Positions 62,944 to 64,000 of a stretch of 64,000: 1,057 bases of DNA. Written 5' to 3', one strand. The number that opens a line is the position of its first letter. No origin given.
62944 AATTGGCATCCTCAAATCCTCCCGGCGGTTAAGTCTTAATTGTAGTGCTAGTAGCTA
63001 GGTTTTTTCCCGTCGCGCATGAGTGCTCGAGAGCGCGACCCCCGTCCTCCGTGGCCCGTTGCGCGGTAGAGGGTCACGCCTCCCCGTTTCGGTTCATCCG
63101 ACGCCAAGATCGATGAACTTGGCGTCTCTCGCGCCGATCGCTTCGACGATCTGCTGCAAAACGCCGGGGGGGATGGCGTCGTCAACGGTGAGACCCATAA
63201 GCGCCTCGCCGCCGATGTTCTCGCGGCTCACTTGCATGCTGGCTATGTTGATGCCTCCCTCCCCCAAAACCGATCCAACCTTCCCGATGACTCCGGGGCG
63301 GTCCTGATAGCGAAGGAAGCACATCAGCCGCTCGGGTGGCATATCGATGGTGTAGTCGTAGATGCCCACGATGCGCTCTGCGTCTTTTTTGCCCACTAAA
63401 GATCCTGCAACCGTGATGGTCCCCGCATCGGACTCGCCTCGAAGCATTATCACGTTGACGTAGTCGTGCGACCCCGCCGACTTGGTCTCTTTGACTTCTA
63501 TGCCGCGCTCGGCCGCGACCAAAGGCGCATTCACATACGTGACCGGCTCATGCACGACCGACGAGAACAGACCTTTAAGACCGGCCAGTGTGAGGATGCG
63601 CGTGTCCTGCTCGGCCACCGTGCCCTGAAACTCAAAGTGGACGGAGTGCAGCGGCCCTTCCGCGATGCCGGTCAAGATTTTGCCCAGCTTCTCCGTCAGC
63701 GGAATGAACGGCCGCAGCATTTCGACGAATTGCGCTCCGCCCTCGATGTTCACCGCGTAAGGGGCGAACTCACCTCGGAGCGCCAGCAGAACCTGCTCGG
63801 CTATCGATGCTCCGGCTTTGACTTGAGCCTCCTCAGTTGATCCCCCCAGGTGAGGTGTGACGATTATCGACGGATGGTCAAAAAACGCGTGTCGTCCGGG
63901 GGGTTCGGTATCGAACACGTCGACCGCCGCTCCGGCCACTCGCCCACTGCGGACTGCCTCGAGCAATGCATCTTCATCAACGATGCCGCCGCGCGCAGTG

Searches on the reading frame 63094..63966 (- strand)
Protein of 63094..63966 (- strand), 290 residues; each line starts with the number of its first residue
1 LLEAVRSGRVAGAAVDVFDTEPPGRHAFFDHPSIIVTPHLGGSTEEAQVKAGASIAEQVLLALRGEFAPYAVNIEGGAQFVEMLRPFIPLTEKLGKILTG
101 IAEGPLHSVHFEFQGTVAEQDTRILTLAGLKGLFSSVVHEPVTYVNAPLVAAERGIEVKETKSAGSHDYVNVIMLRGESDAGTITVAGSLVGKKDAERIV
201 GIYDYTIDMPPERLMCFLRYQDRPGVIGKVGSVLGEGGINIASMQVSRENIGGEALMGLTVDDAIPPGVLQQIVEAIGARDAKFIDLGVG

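Call 72: find_encoding_contigs(protein=window:63094-63966:-, flank=10000, max_places=2)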
Protein window:63094-63966:- (290 aa): no gene with exactly this product is on record in the collection.
